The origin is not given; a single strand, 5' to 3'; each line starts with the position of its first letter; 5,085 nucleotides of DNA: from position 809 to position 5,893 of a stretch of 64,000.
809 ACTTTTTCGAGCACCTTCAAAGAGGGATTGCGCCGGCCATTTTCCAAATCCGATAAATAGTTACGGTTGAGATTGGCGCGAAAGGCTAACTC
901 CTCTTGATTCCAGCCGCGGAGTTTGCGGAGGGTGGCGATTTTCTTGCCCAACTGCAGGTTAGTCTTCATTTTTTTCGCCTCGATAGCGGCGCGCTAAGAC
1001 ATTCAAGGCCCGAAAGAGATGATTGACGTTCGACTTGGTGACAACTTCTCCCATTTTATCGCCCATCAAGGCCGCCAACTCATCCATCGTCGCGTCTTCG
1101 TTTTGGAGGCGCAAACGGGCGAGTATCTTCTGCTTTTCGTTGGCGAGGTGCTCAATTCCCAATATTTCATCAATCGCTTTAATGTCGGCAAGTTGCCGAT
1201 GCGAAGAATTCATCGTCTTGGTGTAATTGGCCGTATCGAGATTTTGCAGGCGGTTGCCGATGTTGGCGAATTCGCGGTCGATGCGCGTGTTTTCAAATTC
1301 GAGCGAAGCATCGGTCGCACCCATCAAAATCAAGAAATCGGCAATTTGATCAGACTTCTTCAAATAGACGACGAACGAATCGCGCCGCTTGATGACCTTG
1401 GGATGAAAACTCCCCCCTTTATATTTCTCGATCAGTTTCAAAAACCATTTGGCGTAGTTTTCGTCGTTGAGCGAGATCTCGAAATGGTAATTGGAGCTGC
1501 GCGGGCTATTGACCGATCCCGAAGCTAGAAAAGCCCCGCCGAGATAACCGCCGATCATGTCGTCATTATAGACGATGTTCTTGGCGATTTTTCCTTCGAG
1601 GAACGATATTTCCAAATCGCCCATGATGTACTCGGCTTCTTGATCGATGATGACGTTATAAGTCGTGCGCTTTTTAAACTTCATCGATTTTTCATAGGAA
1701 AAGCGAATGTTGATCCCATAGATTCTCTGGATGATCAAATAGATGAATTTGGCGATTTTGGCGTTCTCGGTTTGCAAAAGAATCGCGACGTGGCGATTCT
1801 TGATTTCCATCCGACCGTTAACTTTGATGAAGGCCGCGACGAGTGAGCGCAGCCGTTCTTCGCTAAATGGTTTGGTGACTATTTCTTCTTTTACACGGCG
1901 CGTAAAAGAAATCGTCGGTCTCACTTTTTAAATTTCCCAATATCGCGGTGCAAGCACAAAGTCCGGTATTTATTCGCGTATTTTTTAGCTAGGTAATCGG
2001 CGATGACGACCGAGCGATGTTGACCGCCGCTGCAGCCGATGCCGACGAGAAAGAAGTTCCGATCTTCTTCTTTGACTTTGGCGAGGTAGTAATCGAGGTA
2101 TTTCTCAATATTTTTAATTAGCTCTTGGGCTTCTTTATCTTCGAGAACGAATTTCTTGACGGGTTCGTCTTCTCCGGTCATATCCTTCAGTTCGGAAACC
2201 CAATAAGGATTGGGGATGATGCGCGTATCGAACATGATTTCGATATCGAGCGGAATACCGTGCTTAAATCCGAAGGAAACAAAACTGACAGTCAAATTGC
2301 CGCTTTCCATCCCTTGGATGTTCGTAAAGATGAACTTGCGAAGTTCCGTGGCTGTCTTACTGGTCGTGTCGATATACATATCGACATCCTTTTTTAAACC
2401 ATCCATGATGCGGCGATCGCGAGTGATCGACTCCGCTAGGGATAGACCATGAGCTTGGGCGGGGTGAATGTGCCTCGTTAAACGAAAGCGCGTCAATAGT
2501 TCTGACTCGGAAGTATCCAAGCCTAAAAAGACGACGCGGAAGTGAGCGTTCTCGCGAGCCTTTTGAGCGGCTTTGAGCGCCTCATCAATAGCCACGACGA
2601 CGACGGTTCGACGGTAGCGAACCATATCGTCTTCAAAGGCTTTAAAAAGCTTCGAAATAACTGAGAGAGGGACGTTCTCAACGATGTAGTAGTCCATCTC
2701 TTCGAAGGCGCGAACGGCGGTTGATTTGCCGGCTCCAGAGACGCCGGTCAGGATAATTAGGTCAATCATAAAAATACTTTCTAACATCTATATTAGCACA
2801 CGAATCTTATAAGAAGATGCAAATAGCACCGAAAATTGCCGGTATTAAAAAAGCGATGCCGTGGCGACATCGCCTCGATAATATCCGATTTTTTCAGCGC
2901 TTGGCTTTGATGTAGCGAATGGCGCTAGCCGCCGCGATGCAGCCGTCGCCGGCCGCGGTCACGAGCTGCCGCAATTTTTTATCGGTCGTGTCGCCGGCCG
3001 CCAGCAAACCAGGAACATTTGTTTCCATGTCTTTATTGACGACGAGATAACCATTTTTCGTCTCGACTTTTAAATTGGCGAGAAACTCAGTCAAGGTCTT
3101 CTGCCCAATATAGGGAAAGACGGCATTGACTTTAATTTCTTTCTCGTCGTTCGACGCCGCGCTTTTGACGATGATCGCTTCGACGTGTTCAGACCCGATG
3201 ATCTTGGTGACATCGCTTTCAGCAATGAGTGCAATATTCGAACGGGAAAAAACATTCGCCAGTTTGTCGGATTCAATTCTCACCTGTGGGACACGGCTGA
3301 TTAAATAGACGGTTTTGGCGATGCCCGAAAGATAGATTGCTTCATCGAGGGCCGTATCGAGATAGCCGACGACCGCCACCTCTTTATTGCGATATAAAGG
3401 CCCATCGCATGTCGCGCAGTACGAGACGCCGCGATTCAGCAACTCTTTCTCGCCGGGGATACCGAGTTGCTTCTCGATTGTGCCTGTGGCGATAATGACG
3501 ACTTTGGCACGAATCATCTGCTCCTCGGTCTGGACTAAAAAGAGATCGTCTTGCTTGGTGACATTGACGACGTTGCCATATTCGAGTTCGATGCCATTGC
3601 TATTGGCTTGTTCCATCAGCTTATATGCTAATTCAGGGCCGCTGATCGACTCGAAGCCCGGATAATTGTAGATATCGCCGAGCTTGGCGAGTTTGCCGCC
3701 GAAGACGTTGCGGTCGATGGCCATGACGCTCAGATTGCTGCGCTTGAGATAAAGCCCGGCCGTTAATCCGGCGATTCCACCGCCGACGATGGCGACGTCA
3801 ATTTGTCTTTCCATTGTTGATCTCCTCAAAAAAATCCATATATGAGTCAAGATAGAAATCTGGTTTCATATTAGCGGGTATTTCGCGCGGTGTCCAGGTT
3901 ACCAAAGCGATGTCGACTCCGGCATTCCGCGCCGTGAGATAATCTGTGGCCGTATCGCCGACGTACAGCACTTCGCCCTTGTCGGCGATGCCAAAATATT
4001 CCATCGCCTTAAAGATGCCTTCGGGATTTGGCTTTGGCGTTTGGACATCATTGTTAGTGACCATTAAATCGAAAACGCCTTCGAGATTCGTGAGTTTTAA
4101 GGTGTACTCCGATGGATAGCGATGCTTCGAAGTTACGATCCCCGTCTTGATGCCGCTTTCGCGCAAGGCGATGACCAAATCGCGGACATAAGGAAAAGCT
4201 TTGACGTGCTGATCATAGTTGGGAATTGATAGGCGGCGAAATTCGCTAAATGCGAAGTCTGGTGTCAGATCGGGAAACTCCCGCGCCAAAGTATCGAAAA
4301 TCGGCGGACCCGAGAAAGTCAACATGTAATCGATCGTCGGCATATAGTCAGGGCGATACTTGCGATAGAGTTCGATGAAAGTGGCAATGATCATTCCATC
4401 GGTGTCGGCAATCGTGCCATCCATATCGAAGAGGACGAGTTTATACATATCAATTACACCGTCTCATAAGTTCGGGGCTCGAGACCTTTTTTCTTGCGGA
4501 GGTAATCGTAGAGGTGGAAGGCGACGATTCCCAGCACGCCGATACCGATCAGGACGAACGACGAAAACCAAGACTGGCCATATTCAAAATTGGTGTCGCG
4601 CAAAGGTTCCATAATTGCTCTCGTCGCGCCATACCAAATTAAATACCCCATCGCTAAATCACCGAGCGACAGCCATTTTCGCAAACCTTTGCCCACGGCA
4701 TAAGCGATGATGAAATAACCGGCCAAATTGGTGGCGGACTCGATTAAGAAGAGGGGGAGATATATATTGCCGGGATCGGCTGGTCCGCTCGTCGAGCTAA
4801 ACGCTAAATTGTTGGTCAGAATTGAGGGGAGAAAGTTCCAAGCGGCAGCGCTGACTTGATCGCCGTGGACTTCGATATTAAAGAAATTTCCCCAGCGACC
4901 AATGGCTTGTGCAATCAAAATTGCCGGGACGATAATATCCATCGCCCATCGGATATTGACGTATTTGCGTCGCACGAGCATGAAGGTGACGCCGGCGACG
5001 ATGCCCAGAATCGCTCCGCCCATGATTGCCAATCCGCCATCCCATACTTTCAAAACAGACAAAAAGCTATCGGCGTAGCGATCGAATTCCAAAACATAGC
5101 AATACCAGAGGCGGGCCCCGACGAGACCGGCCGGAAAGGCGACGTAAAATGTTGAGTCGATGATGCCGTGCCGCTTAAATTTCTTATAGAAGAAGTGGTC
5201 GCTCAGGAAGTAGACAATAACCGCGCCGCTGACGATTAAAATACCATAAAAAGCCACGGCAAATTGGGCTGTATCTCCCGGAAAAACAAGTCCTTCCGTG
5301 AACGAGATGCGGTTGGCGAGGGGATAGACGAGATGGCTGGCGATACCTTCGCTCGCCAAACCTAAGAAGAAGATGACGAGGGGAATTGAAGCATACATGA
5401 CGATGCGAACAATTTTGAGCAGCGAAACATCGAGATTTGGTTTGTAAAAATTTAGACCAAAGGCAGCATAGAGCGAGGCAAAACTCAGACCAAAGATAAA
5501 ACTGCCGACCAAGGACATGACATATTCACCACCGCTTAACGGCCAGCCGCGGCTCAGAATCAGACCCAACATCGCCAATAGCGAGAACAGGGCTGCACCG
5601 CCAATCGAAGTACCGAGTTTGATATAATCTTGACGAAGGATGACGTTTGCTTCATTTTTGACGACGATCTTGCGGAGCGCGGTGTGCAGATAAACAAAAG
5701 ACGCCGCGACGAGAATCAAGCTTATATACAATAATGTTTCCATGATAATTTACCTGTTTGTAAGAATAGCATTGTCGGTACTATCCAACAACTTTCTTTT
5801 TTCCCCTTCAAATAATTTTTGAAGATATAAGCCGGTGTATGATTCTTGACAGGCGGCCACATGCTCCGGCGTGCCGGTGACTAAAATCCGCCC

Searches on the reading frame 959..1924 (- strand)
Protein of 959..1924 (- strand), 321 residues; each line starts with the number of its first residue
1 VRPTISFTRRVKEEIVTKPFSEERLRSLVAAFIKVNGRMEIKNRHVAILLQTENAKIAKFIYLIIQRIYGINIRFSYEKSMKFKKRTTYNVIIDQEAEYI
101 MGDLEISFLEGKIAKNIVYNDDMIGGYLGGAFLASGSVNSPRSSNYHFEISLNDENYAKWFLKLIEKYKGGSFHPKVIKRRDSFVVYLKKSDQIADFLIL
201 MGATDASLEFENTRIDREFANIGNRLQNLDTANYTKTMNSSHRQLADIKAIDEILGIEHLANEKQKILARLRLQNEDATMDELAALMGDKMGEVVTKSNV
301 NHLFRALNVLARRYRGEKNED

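Call 86: search_protein_families(library=pfam, proteins=[window:959-1924:-], max_evalue=0.00001)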
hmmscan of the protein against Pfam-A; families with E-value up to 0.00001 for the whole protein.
window:959-1924:- (321 aa): 3 families
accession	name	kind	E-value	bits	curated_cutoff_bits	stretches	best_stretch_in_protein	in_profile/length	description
PF14527.11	LAGLIDADG_WhiA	-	4.4e-28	97.7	23.2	1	126-219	3-92/93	WhiA LAGLIDADG-like domain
PF02650.20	HTH_WhiA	-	1.7e-19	70.5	27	1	224-310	2-83/84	WhiA C-terminal HTH domain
PF10298.14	WhiA_N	-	9.7e-19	67.7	23.4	1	27-106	6-85/86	WhiA N-terminal LAGLIDADG-like domain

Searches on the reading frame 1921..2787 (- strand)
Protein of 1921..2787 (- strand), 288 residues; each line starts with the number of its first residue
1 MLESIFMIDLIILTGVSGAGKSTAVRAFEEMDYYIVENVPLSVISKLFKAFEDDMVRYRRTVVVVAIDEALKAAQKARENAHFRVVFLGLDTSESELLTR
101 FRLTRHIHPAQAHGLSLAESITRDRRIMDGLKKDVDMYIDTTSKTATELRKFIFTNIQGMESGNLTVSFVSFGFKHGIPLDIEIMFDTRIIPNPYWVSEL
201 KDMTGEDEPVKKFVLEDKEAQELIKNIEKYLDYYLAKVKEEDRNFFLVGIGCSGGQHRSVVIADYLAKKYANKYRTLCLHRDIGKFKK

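Call 86: search_protein_families(library=pfam, proteins=[window:1921-2787:-], max_evalue=0.00001)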
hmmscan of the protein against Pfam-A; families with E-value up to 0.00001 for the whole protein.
window:1921-2787:- (288 aa): 2 families
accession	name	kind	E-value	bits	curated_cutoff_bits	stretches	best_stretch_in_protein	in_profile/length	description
PF22740.1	PapZ_C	-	1.3e-40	138.8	27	1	166-283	2-120/121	RapZ C-terminal domain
PF03668.21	RapZ-like_N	-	1.4e-27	96.8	25.4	1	8-159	1-156/158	RapZ-like N-terminal domain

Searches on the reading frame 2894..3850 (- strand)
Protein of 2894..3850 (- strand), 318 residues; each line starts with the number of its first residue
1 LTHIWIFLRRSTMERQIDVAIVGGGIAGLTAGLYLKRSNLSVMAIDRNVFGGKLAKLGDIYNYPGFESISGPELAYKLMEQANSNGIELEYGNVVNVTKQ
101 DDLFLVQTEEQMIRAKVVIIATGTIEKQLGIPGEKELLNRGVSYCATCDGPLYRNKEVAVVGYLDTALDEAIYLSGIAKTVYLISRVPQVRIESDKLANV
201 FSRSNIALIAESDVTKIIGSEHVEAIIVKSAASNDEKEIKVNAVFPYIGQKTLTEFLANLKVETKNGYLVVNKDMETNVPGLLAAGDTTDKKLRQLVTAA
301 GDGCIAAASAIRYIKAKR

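Call 86: search_protein_families(library=pfam, proteins=[window:2894-3850:-], max_evalue=0.00001)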
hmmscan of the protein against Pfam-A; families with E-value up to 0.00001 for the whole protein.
window:2894-3850:- (318 aa): 7 families
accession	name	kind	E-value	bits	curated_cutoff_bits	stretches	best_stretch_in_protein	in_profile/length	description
PF07992.20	Pyr_redox_2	-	1.2e-41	143.5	26.1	1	18-303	2-291/291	Pyridine nucleotide-disulphide oxidoreductase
PF13738.12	Pyr_redox_3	-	8.7e-24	84.7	30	1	67-286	76-305/305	Pyridine nucleotide-disulphide oxidoreductase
PF01266.30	DAO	-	1.8e-10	41.3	27.9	0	18-51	1-35/353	FAD dependent oxidoreductase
PF00070.33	Pyr_redox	-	3.1e-09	37.6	22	0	158-229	2-80/82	Pyridine nucleotide-disulphide oxidoreductase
PF01134.28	GIDA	-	1.2e-06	28.3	22.1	0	18-72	1-47/391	Glucose inhibited division protein A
PF03486.20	HI0933_like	-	3.8e-06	27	50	0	18-55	2-40/244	HI0933-like protein Rossmann domain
PF00890.30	FAD_binding_2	-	6e-06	26.1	20.4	0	18-48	1-31/414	FAD binding domain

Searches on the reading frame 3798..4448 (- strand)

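Call 86: search_protein_families(library=pfam, proteins=[window:3798-4448:-], max_evalue=0.00001)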
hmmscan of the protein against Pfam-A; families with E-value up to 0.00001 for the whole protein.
window:3798-4448:- (216 aa): 4 families
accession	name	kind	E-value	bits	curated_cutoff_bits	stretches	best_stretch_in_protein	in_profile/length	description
PF13419.12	HAD_2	-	2.1e-38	132.6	23.8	1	5-183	1-178/178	Haloacid dehalogenase-like hydrolase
PF00702.32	Hydrolase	-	5e-23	82.9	26.4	1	2-177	1-191/191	haloacid dehalogenase-like hydrolase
PF12710.13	HAD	-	5e-10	40.5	27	1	5-173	1-188/189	haloacid dehalogenase-like hydrolase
PF13242.12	Hydrolase_like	-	6.7e-07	29.6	22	1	138-201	3-70/75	HAD-hyrolase-like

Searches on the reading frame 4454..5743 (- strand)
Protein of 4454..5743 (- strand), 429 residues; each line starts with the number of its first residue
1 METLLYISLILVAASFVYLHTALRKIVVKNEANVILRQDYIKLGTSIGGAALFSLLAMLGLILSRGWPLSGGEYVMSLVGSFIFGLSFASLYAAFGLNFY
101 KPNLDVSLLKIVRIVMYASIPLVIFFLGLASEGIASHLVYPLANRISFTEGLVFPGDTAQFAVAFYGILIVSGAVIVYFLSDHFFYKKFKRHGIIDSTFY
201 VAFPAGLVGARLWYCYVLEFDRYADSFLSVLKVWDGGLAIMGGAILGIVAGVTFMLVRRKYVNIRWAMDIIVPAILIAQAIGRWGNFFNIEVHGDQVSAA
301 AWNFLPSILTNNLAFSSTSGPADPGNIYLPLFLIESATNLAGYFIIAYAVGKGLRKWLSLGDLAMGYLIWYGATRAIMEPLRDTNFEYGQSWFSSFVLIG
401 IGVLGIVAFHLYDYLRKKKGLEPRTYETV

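Call 58: search_protein_families(library=pfam, proteins=[window:4454-5743:-], max_evalue=0.00001)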
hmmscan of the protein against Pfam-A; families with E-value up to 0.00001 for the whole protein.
window:4454-5743:- (429 aa): 1 family
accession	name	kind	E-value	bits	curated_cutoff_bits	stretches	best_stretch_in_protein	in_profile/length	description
PF01790.23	LGT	-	8.7e-43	146.8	24.9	1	160-404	8-236/240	Prolipoprotein diacylglyceryl transferase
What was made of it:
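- On Bacterial lipoproteins: Lgt is at 4454-5743 (call 58).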
